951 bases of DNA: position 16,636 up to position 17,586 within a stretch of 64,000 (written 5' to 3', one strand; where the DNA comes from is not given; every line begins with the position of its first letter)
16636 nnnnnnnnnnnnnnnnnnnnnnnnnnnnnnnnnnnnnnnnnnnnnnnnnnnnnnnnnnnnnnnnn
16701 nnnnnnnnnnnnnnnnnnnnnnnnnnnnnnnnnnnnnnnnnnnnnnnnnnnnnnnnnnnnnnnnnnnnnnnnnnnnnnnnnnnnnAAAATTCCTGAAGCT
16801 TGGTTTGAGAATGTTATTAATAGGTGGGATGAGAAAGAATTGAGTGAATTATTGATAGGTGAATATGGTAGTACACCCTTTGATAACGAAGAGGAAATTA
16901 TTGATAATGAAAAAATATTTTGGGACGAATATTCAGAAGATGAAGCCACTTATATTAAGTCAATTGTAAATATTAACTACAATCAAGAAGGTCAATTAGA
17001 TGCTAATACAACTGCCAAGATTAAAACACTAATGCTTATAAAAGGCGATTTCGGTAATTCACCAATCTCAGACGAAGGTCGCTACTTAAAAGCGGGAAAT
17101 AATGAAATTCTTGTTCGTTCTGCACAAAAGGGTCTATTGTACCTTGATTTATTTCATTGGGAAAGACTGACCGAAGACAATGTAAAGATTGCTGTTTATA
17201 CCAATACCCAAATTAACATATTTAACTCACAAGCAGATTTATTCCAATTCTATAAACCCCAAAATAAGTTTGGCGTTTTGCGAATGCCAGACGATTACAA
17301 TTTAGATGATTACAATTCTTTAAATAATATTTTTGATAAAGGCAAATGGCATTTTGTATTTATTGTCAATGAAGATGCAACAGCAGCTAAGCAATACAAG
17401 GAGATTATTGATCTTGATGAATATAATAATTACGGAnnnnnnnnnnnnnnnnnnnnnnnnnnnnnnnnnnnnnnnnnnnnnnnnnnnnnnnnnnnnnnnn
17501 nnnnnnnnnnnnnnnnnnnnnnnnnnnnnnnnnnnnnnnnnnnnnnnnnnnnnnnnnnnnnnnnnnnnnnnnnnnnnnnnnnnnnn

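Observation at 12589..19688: Giant sacsin/NOV-like GHKL ATPase translationally coupled to an SF1 helicase-PIN fusion: candidate undescribed two-gene defence system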

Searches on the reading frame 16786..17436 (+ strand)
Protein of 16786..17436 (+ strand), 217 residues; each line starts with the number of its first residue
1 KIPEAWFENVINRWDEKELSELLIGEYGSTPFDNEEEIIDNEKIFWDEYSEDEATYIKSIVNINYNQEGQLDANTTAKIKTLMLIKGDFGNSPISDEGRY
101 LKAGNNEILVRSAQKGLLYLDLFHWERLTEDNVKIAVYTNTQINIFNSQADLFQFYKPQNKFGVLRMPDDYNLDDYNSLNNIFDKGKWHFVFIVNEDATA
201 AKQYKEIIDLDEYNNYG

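Call 64: predict_structure(alignment_id=A5)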
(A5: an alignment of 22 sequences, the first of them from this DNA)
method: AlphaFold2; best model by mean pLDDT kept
length: 217 residues; sequences in the alignment: 22
mean_pLDDT: 74.2   pTM: 0.60
mean pLDDT of the five models: 74.2, 70.2, 69.0, 67.3, 65.2
residues with pLDDT >= 90: 40; 70-90: 98; 50-70: 55; < 50: 24
segments of 3 or more residues with pLDDT < 50: 33-46, 213-217
pLDDT, mean of each block of 10 residues (from residue 1): 78 79 75 43 50 52 60 85 85 86 94 88 89 93 92 84 65 59 66 83 73 45
secondary structure, 60 per line:
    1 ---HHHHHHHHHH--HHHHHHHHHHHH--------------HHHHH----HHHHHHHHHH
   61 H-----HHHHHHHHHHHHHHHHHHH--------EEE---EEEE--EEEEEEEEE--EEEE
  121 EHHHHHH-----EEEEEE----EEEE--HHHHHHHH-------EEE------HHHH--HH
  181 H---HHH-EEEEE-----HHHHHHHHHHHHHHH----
elements in order: H4-13 H16-27 H42-46 H51-61 H67-85 E94-96 E100-103 E106-114 E117-121 H122-127 E133-138 E143-146 H149-156 E164-166 H173-176 E189-193 H199-213

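Call 68: fold_search(model_id=the predicted structure, library=pdb)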
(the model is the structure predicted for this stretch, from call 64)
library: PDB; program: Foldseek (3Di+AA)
matches with E <= 10: 265; with E <= 0.001: 0
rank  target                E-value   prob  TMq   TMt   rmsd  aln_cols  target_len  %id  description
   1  2wcw_B                7.5e-02  0.87  0.25  0.40   4.2        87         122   13  1.6A resolution structure of Archaeoglobus fulgidus Hjc, a Holliday junction resolvase from an archaeal hyperthermophi (released 2009-03-24)
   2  2wcw_A                7.5e-02  0.51  0.27  0.41  10.1       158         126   12  1.6A resolution structure of Archaeoglobus fulgidus Hjc, a Holliday junction resolvase from an archaeal hyperthermophi (released 2009-03-24)
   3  4tkd_D                9.0e-02  0.60  0.28  0.45  10.2       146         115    8  Sulfolobus solfataricus HJC mutants (released 2015-08-12)
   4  2wcw_D                1.0e-01  0.85  0.26  0.40   3.8        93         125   13  1.6A resolution structure of Archaeoglobus fulgidus Hjc, a Holliday junction resolvase from an archaeal hyperthermophi (released 2009-03-24)
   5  4tkd_A                1.3e-01  0.33  0.25  0.38  11.3       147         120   10  Sulfolobus solfataricus HJC mutants (released 2015-08-12)
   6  2eo0_A                1.5e-01  0.38  0.26  0.39  12.3       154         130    9  Crystal Structure of Holliday Junction Resolvase ST1444 (released 2007-10-02)
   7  2wcw_C                1.8e-01  0.57  0.23  0.37   7.0        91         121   12  1.6A resolution structure of Archaeoglobus fulgidus Hjc, a Holliday junction resolvase from an archaeal hyperthermophi (released 2009-03-24)
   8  2wiz_B                1.9e-01  0.44  0.22  0.34   4.8        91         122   12  Crystal structures of Holliday junction resolvases from Archaeoglobus fulgidus bound to DNA substrate (released 2009-05-26)
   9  2wcz_B                2.0e-01  0.54  0.22  0.37   4.6        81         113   12  1.6A resolution structure of Archaeoglobus fulgidus Hjc, a Holliday junction resolvase from an archaeal hyperthermophi (released 2009-03-24)
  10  2gjw_C                2.7e-01  0.91  0.26  0.19   3.1        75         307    9  RNA Recognition and Cleavage by an Splicing Endonuclease (released 2006-09-12)
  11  2wj0_B                3.1e-01  0.47  0.23  0.36   4.9        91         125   12  Crystal structures of Holliday junction resolvases from Archaeoglobus fulgidus bound to DNA substrate (released 2009-05-26)
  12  2wiw_B                3.3e-01  0.51  0.25  0.39   3.7        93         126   14  Crystal structures of Holliday junction resolvases from Archaeoglobus fulgidus bound to DNA substrate (released 2009-05-26)
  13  2wj0_A                3.7e-01  0.44  0.24  0.37   4.5        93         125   11  Crystal structures of Holliday junction resolvases from Archaeoglobus fulgidus bound to DNA substrate (released 2009-05-26)
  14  2wiz_A                4.0e-01  0.30  0.21  0.32   4.9        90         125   10  Crystal structures of Holliday junction resolvases from Archaeoglobus fulgidus bound to DNA substrate (released 2009-05-26)
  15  2eo0_B                4.5e-01  0.20  0.25  0.38  12.4       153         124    8  Crystal Structure of Holliday Junction Resolvase ST1444 (released 2007-10-02)
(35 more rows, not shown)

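Call 108: search_protein_representatives(alignment_id=A5)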
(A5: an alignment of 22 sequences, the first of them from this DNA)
Query: 22 sequences, 235 profile positions. Proteins with E-value up to 0.001 (for the whole library): 230; up to 1e-10: 128; up to 1e-30: 50. The best 150 are listed.
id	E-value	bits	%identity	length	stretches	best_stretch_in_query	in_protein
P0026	1.3e-79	283.5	-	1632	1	1-235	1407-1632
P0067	1.1e-75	270.6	-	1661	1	1-233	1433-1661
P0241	2.6e-73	262.8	-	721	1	2-233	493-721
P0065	2.6e-73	262.8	-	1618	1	1-235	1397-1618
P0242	4.9e-73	261.9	-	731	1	1-235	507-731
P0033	4.7e-69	248.9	-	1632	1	1-233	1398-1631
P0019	8.1e-68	244.9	-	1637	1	1-235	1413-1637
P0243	8.2e-68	244.8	-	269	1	1-233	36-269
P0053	5.7e-67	242.1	-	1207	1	1-235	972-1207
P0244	2.8e-66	239.8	-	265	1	4-233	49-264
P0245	4.6e-66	239.1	-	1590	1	1-235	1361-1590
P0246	1.2e-65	237.7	-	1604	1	2-230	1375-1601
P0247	2.2e-65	236.9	-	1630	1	1-233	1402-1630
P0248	5.3e-65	235.6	-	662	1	3-232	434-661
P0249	7.4e-64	231.9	-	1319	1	3-232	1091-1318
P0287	5.1e-19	85.1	-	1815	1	63-232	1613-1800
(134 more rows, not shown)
